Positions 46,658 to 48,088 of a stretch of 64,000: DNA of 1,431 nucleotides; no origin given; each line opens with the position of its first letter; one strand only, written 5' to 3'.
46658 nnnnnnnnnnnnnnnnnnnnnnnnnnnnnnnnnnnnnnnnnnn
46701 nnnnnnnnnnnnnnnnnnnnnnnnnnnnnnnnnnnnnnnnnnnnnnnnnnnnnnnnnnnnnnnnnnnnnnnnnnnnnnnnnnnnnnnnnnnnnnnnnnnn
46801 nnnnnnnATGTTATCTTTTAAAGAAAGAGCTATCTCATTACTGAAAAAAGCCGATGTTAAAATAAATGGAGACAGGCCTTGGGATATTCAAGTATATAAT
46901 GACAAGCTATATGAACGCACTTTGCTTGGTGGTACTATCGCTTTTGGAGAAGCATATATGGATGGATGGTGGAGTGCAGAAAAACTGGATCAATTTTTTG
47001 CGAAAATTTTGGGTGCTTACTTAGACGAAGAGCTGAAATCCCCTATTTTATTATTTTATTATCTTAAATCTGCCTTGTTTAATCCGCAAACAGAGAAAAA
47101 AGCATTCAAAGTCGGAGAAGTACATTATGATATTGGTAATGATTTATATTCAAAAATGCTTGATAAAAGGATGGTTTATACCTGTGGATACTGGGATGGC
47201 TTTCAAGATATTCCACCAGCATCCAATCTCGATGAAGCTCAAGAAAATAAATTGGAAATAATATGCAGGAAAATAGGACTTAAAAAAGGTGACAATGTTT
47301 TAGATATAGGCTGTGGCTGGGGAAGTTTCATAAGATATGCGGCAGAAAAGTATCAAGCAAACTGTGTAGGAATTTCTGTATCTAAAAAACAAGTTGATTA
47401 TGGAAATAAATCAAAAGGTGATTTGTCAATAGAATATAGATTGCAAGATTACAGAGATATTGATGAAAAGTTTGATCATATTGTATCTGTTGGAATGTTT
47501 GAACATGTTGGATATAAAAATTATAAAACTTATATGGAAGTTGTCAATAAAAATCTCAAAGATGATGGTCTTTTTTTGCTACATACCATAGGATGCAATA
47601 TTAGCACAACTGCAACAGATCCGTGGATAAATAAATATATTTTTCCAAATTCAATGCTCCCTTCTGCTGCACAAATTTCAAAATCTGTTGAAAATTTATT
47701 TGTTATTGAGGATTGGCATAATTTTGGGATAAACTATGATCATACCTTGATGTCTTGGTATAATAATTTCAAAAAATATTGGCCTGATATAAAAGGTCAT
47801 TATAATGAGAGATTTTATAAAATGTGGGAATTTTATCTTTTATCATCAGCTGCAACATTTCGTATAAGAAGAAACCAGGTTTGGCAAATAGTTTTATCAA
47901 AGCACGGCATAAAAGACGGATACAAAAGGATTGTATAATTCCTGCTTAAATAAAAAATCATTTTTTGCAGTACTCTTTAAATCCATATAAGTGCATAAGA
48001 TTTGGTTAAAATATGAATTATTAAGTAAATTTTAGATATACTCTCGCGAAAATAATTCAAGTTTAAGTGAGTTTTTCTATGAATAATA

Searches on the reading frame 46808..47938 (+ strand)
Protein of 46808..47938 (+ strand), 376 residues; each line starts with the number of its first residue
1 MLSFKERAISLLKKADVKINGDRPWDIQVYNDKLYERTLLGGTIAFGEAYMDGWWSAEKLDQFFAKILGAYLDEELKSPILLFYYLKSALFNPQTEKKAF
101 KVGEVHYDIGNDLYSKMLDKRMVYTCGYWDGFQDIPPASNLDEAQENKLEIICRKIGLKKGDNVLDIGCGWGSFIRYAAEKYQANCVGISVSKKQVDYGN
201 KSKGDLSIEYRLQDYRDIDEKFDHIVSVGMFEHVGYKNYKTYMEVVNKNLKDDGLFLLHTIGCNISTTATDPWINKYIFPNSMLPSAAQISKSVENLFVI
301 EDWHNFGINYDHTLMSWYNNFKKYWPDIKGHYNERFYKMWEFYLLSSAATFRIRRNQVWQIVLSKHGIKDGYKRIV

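Call 7: find_encoding_contigs(protein=window:46808-47938:+, flank=10000, max_places=10)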
Protein window:46808-47938:+ (376 aa): 7 contigs read that carry it; 6 places shown.
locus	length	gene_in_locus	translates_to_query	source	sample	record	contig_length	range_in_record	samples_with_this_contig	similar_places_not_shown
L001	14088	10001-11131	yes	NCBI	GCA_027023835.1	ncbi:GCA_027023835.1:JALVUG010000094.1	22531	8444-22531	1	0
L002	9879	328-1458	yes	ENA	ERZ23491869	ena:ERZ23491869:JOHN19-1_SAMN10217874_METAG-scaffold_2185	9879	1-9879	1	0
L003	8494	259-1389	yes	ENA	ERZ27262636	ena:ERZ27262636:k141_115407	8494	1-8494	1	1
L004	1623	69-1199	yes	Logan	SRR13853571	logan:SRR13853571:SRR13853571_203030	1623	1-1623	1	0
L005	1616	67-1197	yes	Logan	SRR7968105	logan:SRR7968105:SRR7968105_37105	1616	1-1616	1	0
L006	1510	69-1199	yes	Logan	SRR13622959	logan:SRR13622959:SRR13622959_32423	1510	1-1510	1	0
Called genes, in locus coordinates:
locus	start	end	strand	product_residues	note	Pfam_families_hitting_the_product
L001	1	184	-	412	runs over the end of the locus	PF00672:HAMP (weak), PF02518:HATPase_c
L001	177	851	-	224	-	PF00072:Response_reg, PF00486:Trans_reg_C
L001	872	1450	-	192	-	-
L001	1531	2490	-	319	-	PF00365:PFK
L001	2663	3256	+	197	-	PF01184:Gpr1_Fun34_YaaH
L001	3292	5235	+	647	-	PF16177:ACAS_N, PF00501:AMP-binding, PF13193:AMP-binding_C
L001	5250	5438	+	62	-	-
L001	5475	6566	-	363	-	PF00015:MCPsignal, PF13682:CZB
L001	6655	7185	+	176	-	PF04191:PEMT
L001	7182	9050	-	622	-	PF13667:ThiC-associated, PF01964:ThiC_Rad_SAM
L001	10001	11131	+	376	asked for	PF02353:CMAS, PF13489:Methyltransf_23, PF01728:FtsJ (weak), PF08241:Methyltransf_11, PF08242:Methyltransf_12, PF13649:Methyltransf_25, PF13847:Methyltransf_31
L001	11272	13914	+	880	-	PF00133:tRNA-synt_1, PF01406:tRNA-synt_1e (faint), PF09334:tRNA-synt_1g, PF13603:tRNA-synt_1_2 (weak), PF09334:tRNA-synt_1g, PF08264:Anticodon_1, PF10458:Val_tRNA-synt_C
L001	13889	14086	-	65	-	?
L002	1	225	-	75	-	?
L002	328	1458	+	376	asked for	PF02353:CMAS, PF13489:Methyltransf_23, PF01728:FtsJ (weak), PF08241:Methyltransf_11, PF08242:Methyltransf_12, PF13649:Methyltransf_25, PF13847:Methyltransf_31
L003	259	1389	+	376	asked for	PF02353:CMAS, PF13489:Methyltransf_23, PF01728:FtsJ (weak), PF08241:Methyltransf_11, PF08242:Methyltransf_12, PF13649:Methyltransf_25, PF13847:Methyltransf_31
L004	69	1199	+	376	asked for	PF02353:CMAS, PF13489:Methyltransf_23, PF01728:FtsJ (weak), PF08241:Methyltransf_11, PF08242:Methyltransf_12, PF13649:Methyltransf_25, PF13847:Methyltransf_31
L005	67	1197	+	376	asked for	PF02353:CMAS, PF13489:Methyltransf_23, PF01728:FtsJ (weak), PF08241:Methyltransf_11, PF08242:Methyltransf_12, PF13649:Methyltransf_25, PF13847:Methyltransf_31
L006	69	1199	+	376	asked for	PF02353:CMAS, PF13489:Methyltransf_23, PF01728:FtsJ (weak), PF08241:Methyltransf_11, PF08242:Methyltransf_12, PF13649:Methyltransf_25, PF13847:Methyltransf_31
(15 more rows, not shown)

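Call 53: find_homologous_proteins(query=window:46808-47938:+, max_evalue=1e-100)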
Query window:46808-47938:+ (376 aa): 7867 proteins with E <= 1e-100 among 8000 candidates; the best 120 are listed.
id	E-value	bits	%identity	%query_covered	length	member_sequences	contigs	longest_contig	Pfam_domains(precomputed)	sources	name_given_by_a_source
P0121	5.3e-260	880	100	100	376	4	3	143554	PF13847.13,PF13489.13,PF02353.27,PF13649.13,PF01728.26,PF08241.19,PF08242.19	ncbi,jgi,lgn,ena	-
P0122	4.1e-210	716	78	100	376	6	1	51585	PF13847.13,PF13489.13,PF02353.27,PF13649.13,PF01728.26,PF08241.19,PF08242.19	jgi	-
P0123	1.8e-208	710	78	100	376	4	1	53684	PF13847.13,PF13489.13,PF02353.27,PF13649.13,PF01728.26,PF08241.19,PF08242.19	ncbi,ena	-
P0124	3.8e-205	699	77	100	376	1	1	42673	PF13847.13,PF13489.13,PF02353.27,PF13649.13,PF01728.26,PF08241.19,PF08242.19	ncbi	-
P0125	4.6e-197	673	75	100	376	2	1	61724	PF13847.13,PF13489.13,PF02353.27,PF13649.13,PF01728.26,PF08241.19,PF08242.19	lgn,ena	-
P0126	1.1e-194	665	74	100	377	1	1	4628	PF13847.13,PF13489.13,PF02353.27,PF13649.13,PF01728.26,PF08241.19,PF08242.19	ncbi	-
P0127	7.6e-194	662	74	100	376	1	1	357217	PF13847.13,PF13489.13,PF02353.27,PF13649.13,PF01728.26,PF08241.19,PF08242.19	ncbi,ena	-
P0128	3.1e-192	657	73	100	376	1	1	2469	PF13847.13,PF13489.13,PF02353.27,PF13649.13,PF01728.26,PF08241.19,PF08242.19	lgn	-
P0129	6.9e-190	649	72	100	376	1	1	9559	PF13847.13,PF13489.13,PF02353.27,PF13649.13,PF01728.26,PF08241.19,PF08242.19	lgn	-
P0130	4.1e-189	647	73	100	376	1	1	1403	PF13847.13,PF13489.13,PF02353.27,PF13649.13,PF01728.26,PF08241.19,PF08242.19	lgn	-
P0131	7.1e-189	646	72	100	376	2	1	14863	PF13847.13,PF13489.13,PF02353.27,PF13649.13,PF01728.26,PF08241.19,PF08242.19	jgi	jgi:cyclopropane-fatty-acyl-phospholipid synthase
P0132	9.6e-189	645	71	100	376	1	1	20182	PF13847.13,PF13489.13,PF02353.27,PF13649.13,PF01728.26,PF08241.19,PF08242.19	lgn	-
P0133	3.1e-188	644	72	100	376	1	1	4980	PF13847.13,PF13489.13,PF02353.27,PF13649.13,PF01728.26,PF08241.19,PF08242.19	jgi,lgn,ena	-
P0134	8.5e-187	639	70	100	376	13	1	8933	PF13847.13,PF13489.13,PF02353.27,PF13649.13,PF01728.26,PF08241.19,PF08242.19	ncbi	-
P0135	1.9e-186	638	71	99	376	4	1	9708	PF13847.13,PF13489.13,PF02353.27,PF13649.13,PF01728.26,PF08241.19,PF08242.19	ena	-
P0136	7.0e-186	636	71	99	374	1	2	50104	PF13847.13,PF13489.13,PF02353.27,PF13649.13,PF08123.20,PF01728.26,PF08241.19,PF08242.19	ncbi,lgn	-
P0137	1.2e-185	635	69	100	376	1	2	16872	PF13847.13,PF13489.13,PF02353.27,PF13649.13,PF01728.26,PF08241.19,PF08242.19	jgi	-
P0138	3.1e-185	634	70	99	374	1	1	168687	PF13847.13,PF13489.13,PF02353.27,PF13649.13,PF01728.26,PF08241.19,PF08242.19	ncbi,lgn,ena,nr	ncbi:MAG: cyclopropane fatty acyl phospholipid synthase [Sulfurospirillaceae bacterium]|nr:cycloprop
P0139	4.3e-184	630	69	99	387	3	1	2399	PF13847.13,PF13489.13,PF02353.27,PF13649.13,PF01728.26,PF08241.19,PF08242.19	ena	-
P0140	2.6e-183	627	67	100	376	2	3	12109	PF13847.13,PF13489.13,PF02353.27,PF13649.13,PF01728.26,PF08241.19,PF08242.19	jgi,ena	-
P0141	3.0e-182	624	71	98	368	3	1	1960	PF13847.13,PF13489.13,PF02353.27,PF13649.13,PF08123.20,PF01728.26,PF08241.19,PF08242.19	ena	-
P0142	7.7e-182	623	68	100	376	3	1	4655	PF13847.13,PF13489.13,PF02353.27,PF13649.13,PF01728.26,PF08241.19,PF08242.19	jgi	-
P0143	1.9e-181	621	66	100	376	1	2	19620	PF13847.13,PF13489.13,PF02353.27,PF13649.13,PF01728.26,PF08241.19,PF08242.19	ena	-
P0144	2.2e-181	621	70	100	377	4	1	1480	PF13847.13,PF13489.13,PF02353.27,PF13649.13,PF01728.26,PF08241.19,PF08242.19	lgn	-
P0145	1.1e-180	619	69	100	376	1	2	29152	PF13847.13,PF13489.13,PF02353.27,PF13649.13,PF01728.26,PF08241.19,PF08242.19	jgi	-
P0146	3.1e-180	617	70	98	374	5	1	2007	PF13847.13,PF13489.13,PF02353.27,PF13649.13,PF01728.26,PF08241.19,PF08242.19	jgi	-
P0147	1.9e-179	615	67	100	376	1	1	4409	PF13847.13,PF13489.13,PF02353.27,PF13649.13,PF01728.26,PF08241.19,PF08242.19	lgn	-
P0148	4.8e-179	613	68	100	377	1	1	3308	PF13847.13,PF13489.13,PF02353.27,PF13649.13,PF08241.19,PF08242.19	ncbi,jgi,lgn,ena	-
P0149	2.9e-176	604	67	99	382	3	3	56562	PF13847.13,PF13489.13,PF02353.27,PF13649.13,PF01728.26,PF08241.19,PF08242.19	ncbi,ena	-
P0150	4.9e-176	603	67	100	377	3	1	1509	PF13847.13,PF13489.13,PF02353.27,PF13649.13,PF01728.26,PF08241.19,PF08242.19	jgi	-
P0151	7.6e-175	600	67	99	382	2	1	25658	PF13847.13,PF13489.13,PF02353.27,PF13649.13,PF01728.26,PF08241.19,PF08242.19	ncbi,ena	-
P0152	2.7e-174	598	67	100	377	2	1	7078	PF13847.13,PF13489.13,PF02353.27,PF13649.13,PF08241.19,PF08242.19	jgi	-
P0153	3.2e-174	597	68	100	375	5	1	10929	PF13847.13,PF13489.13,PF02353.27,PF13649.13,PF01728.26,PF08241.19,PF08242.19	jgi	-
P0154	2.0e-173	595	68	100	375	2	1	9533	PF13847.13,PF13489.13,PF02353.27,PF13649.13,PF01728.26,PF08241.19,PF08242.19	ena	-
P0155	1.4e-170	585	68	99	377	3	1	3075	PF13847.13,PF13489.13,PF02353.27,PF13649.13,PF01728.26,PF08241.19,PF08242.19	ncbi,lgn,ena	-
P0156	1.4e-166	572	64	99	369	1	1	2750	PF13847.13,PF13489.13,PF02353.27,PF05175.21,PF13649.13,PF01728.26,PF08241.19,PF08242.19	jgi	-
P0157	1.9e-160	552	63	100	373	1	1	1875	PF13847.13,PF13489.13,PF02353.27,PF13649.13,PF01728.26,PF08241.19,PF08242.19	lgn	-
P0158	1.0e-159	550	61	99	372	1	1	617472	PF13847.13,PF13489.13,PF02353.27,PF05175.21,PF13649.13,PF01728.26,PF08241.19,PF08242.19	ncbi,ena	-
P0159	1.4e-159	549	62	99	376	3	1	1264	PF07021.19,PF13847.13,PF13489.13,PF02353.27,PF13649.13,PF01728.26,PF08241.19,PF08242.19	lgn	-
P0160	3.6e-159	548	62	99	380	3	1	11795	PF13847.13,PF13489.13,PF02353.27,PF13649.13,PF01728.26,PF08241.19,PF08242.19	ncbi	-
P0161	1.1e-158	546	62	99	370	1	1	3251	PF13847.13,PF13489.13,PF02353.27,PF13649.13,PF01728.26,PF08241.19,PF08242.19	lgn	-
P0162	1.4e-158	546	62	99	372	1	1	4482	PF13847.13,PF13489.13,PF02353.27,PF05175.21,PF13649.13,PF01728.26,PF08241.19,PF08242.19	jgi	-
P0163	4.3e-158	544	63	99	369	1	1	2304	PF13847.13,PF13489.13,PF02353.27,PF05175.21,PF13649.13,PF01728.26,PF08241.19,PF08242.19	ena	-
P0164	1.6e-156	539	61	100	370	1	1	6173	PF13847.13,PF13489.13,PF02353.27,PF13649.13,PF01728.26,PF08241.19,PF08242.19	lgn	-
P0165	3.6e-156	538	63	97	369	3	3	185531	PF13847.13,PF13489.13,PF02353.27,PF13649.13,PF01728.26,PF08241.19,PF08242.19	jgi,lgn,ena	-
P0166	4.4e-156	538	62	97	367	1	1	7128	PF13847.13,PF13489.13,PF02353.27,PF05175.21,PF13649.13,PF01728.26,PF08241.19,PF08242.19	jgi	jgi:cyclopropane-fatty-acyl-phospholipid synthase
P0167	1.2e-155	536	59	99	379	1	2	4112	PF13847.13,PF13489.13,PF02353.27,PF05175.21,PF13649.13,PF01728.26,PF08241.19,PF08242.19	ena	-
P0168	1.6e-155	536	75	79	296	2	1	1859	PF13847.13,PF13489.13,PF02353.27,PF13649.13,PF01728.26,PF08241.19,PF08242.19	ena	-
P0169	2.1e-155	536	-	-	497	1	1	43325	PF13489.13,PF02353.27,PF08704.17,PF08241.19,PF05891.19,PF07021.19,PF13847.13,PF05175.21,PF13649.13,PF01135.26,PF13679.13,PF01728.26,PF08242.19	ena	-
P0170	2.5e-155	535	63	97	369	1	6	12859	PF13847.13,PF13489.13,PF02353.27,PF13649.13,PF01728.26,PF08241.19,PF08242.19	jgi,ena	-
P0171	2.9e-155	535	61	99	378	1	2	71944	PF13847.13,PF13489.13,PF02353.27,PF05175.21,PF13649.13,PF01728.26,PF08241.19,PF08242.19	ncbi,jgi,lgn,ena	-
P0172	3.2e-155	535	60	99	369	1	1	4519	PF13847.13,PF13489.13,PF02353.27,PF13649.13,PF08241.19,PF08242.19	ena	-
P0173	5.5e-155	534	60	100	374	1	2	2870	PF13847.13,PF13489.13,PF02353.27,PF05175.21,PF13649.13,PF01728.26,PF08241.19,PF08242.19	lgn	-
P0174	6.4e-155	534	60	99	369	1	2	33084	PF13847.13,PF13489.13,PF02353.27,PF05175.21,PF13649.13,PF01728.26,PF08241.19,PF08242.19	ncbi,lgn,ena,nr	ncbi:MAG: cyclopropane fatty acyl phospholipid synthase [Parcubacteria group bacterium]|nr:cycloprop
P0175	8.8e-155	533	59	99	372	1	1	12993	PF13847.13,PF13489.13,PF02353.27,PF05175.21,PF13649.13,PF01728.26,PF08241.19,PF08242.19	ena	-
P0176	1.3e-154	533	60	100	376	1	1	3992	PF13847.13,PF13489.13,PF02353.27,PF13649.13,PF01728.26,PF08241.19,PF08242.19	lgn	-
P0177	2.6e-154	532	62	99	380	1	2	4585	PF13847.13,PF13489.13,PF02353.27,PF13649.13,PF01728.26,PF08241.19,PF08242.19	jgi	-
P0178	2.9e-154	532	60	99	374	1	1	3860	PF13847.13,PF13489.13,PF02353.27,PF13649.13,PF01728.26,PF08241.19,PF08242.19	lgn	-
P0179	3.0e-154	532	60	100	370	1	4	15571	PF13847.13,PF13489.13,PF02353.27,PF13649.13,PF01728.26,PF08241.19,PF08242.19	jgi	-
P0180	4.8e-154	531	62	97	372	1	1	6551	PF13847.13,PF13489.13,PF02353.27,PF13649.13,PF01728.26,PF08241.19,PF08242.19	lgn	-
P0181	5.7e-154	531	72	83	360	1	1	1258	PF13847.13,PF13489.13,PF02353.27,PF13649.13,PF01728.26,PF08241.19,PF08242.19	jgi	-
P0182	7.0e-154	531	61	99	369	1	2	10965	PF13847.13,PF13489.13,PF02353.27,PF05175.21,PF13649.13,PF01728.26,PF08241.19,PF08242.19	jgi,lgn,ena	jgi:cyclopropane-fatty-acyl-phospholipid synthase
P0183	8.0e-154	530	61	99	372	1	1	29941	PF13847.13,PF13489.13,PF02353.27,PF13649.13,PF01728.26,PF08241.19,PF08242.19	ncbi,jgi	ncbi:MAG: cyclopropane fatty acyl phospholipid synthase [Candidatus Paceibacterota bacterium]|jgi:cy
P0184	1.0e-153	530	61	99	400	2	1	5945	PF13847.13,PF13489.13,PF02353.27,PF05175.21,PF13649.13,PF01728.26,PF08241.19,PF08242.19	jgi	jgi:cyclopropane-fatty-acyl-phospholipid synthase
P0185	1.1e-153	530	59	99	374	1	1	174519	PF13847.13,PF13489.13,PF02353.27,PF13649.13,PF01728.26,PF08241.19,PF08242.19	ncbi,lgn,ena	-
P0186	1.3e-153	530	61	100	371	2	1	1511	PF13847.13,PF13489.13,PF02353.27,PF05175.21,PF13649.13,PF01728.26,PF08241.19,PF08242.19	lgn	-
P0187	1.6e-153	529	62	97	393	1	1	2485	PF07021.19,PF13847.13,PF13489.13,PF02353.27,PF13649.13,PF01728.26,PF08241.19,PF08242.19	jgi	-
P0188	1.6e-153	529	62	97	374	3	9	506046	PF13847.13,PF13489.13,PF02353.27,PF13649.13,PF01728.26,PF08241.19,PF08242.19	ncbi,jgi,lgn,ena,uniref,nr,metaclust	ncbi:MAG: cyclopropane-fatty-acyl-phospholipid synthase [Candidatus Magasanikbacteria bacterium CG11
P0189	1.7e-153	529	60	99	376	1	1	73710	PF13847.13,PF13489.13,PF02353.27,PF13649.13,PF08241.19,PF08242.19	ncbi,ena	-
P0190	1.9e-153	529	59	100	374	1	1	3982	PF13847.13,PF13489.13,PF02353.27,PF13649.13,PF01728.26,PF08241.19,PF08242.19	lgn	-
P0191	2.8e-153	529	60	97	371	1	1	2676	PF13847.13,PF13489.13,PF02353.27,PF05175.21,PF13649.13,PF01728.26,PF08241.19,PF08242.19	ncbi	-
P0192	3.4e-153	528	61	98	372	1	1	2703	PF13847.13,PF13489.13,PF02353.27,PF13649.13,PF08241.19,PF08242.19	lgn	-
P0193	3.4e-153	528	60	100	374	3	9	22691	PF13847.13,PF13489.13,PF02353.27,PF13649.13,PF01728.26,PF08241.19,PF08242.19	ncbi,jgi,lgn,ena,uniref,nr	ncbi:MAG: cyclopropane-fatty-acyl-phospholipid synthase [Candidatus Liptonbacteria bacterium RIFCSPL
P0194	3.4e-153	528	60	100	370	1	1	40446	PF13847.13,PF13489.13,PF02353.27,PF13649.13,PF01728.26,PF08241.19,PF08242.19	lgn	-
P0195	3.5e-153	528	61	98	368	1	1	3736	PF13847.13,PF13489.13,PF02353.27,PF13649.13,PF01728.26,PF08241.19,PF08242.19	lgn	-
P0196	3.5e-153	528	59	100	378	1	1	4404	PF13847.13,PF13489.13,PF02353.27,PF05175.21,PF13649.13,PF01728.26,PF08241.19,PF08242.19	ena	-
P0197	4.0e-153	528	59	99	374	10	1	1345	PF13847.13,PF13489.13,PF02353.27,PF05175.21,PF13649.13,PF01728.26,PF08241.19,PF08242.19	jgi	-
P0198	4.1e-153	528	60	99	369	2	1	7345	PF13847.13,PF13489.13,PF02353.27,PF13649.13,PF01728.26,PF08241.19,PF08242.19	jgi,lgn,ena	-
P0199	7.4e-153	527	60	100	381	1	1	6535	PF13847.13,PF13489.13,PF02353.27,PF05175.21,PF13649.13,PF01728.26,PF08241.19,PF08242.19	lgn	-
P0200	7.5e-153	527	60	100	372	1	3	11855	PF13847.13,PF13489.13,PF02353.27,PF05175.21,PF13649.13,PF01728.26,PF08241.19,PF08242.19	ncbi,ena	-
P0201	7.5e-153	527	60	99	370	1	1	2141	PF13847.13,PF13489.13,PF02353.27,PF05175.21,PF13649.13,PF01728.26,PF08241.19,PF08242.19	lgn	-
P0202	8.3e-153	527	59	100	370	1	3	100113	PF13847.13,PF13489.13,PF02353.27,PF05175.21,PF13649.13,PF01728.26,PF08241.19,PF08242.19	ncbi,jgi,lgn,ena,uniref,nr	ncbi:cyclopropane-fatty-acyl-phospholipid synthase [Candidatus Falkowbacteria bacterium CG10_big_fil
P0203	9.4e-153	527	59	99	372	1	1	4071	PF13847.13,PF13489.13,PF02353.27,PF05175.21,PF13649.13,PF01728.26,PF08241.19,PF08242.19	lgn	-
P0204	9.8e-153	527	61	97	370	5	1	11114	PF13847.13,PF13489.13,PF02353.27,PF05175.21,PF13649.13,PF01728.26,PF08241.19,PF08242.19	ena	-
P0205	1.1e-152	527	60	99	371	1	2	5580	PF13847.13,PF13489.13,PF02353.27,PF13649.13,PF01728.26,PF08241.19,PF08242.19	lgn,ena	-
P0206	1.3e-152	526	59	99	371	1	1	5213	PF13847.13,PF13489.13,PF02353.27,PF05175.21,PF13649.13,PF01728.26,PF08241.19,PF08242.19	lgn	-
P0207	1.3e-152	526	61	99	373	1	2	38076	PF13847.13,PF13489.13,PF02353.27,PF05175.21,PF13649.13,PF01728.26,PF08241.19,PF08242.19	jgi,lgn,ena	-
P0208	1.5e-152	526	61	99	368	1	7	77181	PF13847.13,PF13489.13,PF02353.27,PF05175.21,PF13649.13,PF08241.19,PF08242.19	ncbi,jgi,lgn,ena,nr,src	ncbi:MAG TPA: cyclopropane fatty acyl phospholipid synthase [Patescibacteria group bacterium]|nr:cyc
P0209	1.6e-152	526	60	99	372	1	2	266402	PF13847.13,PF13489.13,PF02353.27,PF05175.21,PF13649.13,PF01728.26,PF08241.19,PF08242.19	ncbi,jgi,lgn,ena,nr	ncbi:cyclopropane-fatty-acyl-phospholipid synthase [Candidatus Woesearchaeota archaeon CG10_big_fil_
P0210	2.6e-152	525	61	97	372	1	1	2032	PF13847.13,PF13489.13,PF02353.27,PF05175.21,PF13649.13,PF01728.26,PF08241.19,PF08242.19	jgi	-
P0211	4.7e-152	525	62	97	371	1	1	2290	PF13847.13,PF13489.13,PF02353.27,PF13649.13,PF01728.26,PF08241.19,PF08242.19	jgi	jgi:cyclopropane-fatty-acyl-phospholipid synthase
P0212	5.0e-152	524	62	97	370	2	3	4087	PF13847.13,PF13489.13,PF02353.27,PF13649.13,PF01728.26,PF08241.19,PF08242.19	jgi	jgi:cyclopropane-fatty-acyl-phospholipid synthase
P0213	5.0e-152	524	61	97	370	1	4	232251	PF13847.13,PF13489.13,PF02353.27,PF13649.13,PF01728.26,PF08241.19,PF08242.19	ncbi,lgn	-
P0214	5.5e-152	524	60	97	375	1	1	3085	PF13847.13,PF13489.13,PF02353.27,PF05175.21,PF13649.13,PF01728.26,PF08241.19,PF08242.19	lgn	-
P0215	5.6e-152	524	62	97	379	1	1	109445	PF13847.13,PF13489.13,PF02353.27,PF05175.21,PF13649.13,PF01728.26,PF08241.19,PF08242.19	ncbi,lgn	-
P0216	6.8e-152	524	58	99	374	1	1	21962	PF13489.13,PF02353.27,PF13649.13,PF08241.19,PF08242.19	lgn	-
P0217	7.8e-152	524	60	97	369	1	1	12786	PF13847.13,PF13489.13,PF02353.27,PF05175.21,PF13649.13,PF01728.26,PF08241.19,PF08242.19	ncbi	-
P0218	1.2e-151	523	58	99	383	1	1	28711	PF13847.13,PF13489.13,PF02353.27,PF13649.13,PF01728.26,PF08241.19,PF08242.19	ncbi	-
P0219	1.3e-151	523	59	99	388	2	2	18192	PF13847.13,PF13489.13,PF02353.27,PF13649.13,PF01728.26,PF08241.19,PF08242.19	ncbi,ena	-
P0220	1.3e-151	523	58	100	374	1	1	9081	PF13847.13,PF13489.13,PF02353.27,PF13649.13,PF01728.26,PF08241.19,PF08242.19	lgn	-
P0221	1.5e-151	523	59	99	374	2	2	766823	PF13847.13,PF13489.13,PF02353.27,PF05175.21,PF13649.13,PF01728.26,PF08241.19,PF08242.19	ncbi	ncbi:MAG: cyclopropane fatty acyl phospholipid synthase [Candidatus Moraniibacteriota bacterium]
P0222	1.6e-151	523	60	100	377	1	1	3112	PF07021.19,PF13847.13,PF13489.13,PF02353.27,PF05175.21,PF13649.13,PF01728.26,PF08241.19,PF08242.19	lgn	-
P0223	1.7e-151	523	60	99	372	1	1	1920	PF13847.13,PF13489.13,PF02353.27,PF05175.21,PF13649.13,PF01728.26,PF08241.19,PF08242.19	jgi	-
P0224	1.9e-151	523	60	97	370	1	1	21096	PF13847.13,PF13489.13,PF02353.27,PF13649.13,PF01728.26,PF08241.19,PF08242.19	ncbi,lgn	-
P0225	1.9e-151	523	61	97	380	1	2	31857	PF13847.13,PF13489.13,PF02353.27,PF05175.21,PF13649.13,PF01728.26,PF08241.19,PF08242.19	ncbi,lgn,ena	-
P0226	1.9e-151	523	60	99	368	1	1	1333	PF13847.13,PF13489.13,PF02353.27,PF05175.21,PF13649.13,PF01728.26,PF08241.19,PF08242.19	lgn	-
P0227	1.9e-151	522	59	99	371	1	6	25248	PF13847.13,PF13489.13,PF02353.27,PF13649.13,PF01728.26,PF08241.19,PF08242.19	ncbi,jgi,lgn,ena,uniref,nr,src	ncbi:MAG: Cyclopropane-fatty-acyl-phospholipid synthase [Candidatus Uhrbacteria bacterium GW2011_GWF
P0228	1.9e-151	522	60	100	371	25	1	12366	PF07021.19,PF13847.13,PF13489.13,PF02353.27,PF05175.21,PF13649.13,PF01728.26,PF08241.19,PF08242.19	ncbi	-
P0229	2.0e-151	522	58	99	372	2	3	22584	PF13847.13,PF13489.13,PF02353.27,PF05175.21,PF13649.13,PF01728.26,PF08241.19,PF08242.19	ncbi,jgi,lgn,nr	ncbi:cyclopropane fatty acyl phospholipid synthase [Candidatus Kaiserbacteria bacterium]|nr:cyclopro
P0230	2.1e-151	522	60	99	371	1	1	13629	PF07021.19,PF13847.13,PF13489.13,PF02353.27,PF13649.13,PF01728.26,PF08241.19,PF08242.19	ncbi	-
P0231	2.1e-151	522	59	97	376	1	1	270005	PF13489.13,PF02353.27,PF13649.13,PF08241.19,PF08242.19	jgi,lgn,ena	-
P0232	2.3e-151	522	60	98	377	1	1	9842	PF13847.13,PF13489.13,PF02353.27,PF05175.21,PF13649.13,PF01728.26,PF08241.19,PF08242.19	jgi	-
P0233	2.4e-151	522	59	99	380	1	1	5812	PF13847.13,PF13489.13,PF02353.27,PF13649.13,PF01728.26,PF08241.19,PF08242.19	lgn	-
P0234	2.5e-151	522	59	99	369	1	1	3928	PF13847.13,PF13489.13,PF02353.27,PF05175.21,PF13649.13,PF01728.26,PF08241.19,PF08242.19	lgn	-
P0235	3.0e-151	522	60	99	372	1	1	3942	PF13847.13,PF13489.13,PF02353.27,PF13649.13,PF01728.26,PF08241.19,PF08242.19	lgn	-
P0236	3.1e-151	522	59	99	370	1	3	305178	PF13847.13,PF13489.13,PF02353.27,PF13649.13,PF01728.26,PF08241.19,PF08242.19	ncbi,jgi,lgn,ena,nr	ncbi:TPA: cyclopropane fatty acyl phospholipid synthase [Candidatus Falkowbacteria bacterium]|nr:cyc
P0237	3.1e-151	522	58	100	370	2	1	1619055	PF13847.13,PF13489.13,PF02353.27,PF05175.21,PF13649.13,PF01728.26,PF08241.19,PF08242.19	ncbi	ncbi:MAG: cyclopropane fatty acyl phospholipid synthase [Candidatus Gracilibacteria bacterium]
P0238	3.5e-151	522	60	99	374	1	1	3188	PF13847.13,PF13489.13,PF02353.27,PF13649.13,PF01728.26,PF08241.19,PF08242.19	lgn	-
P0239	4.6e-151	521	60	99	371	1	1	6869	PF13847.13,PF13489.13,PF02353.27,PF13649.13,PF01728.26,PF08241.19,PF08242.19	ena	-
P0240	4.8e-151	521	59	100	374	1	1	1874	PF13847.13,PF13489.13,PF02353.27,PF13649.13,PF01728.26,PF08241.19,PF08242.19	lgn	-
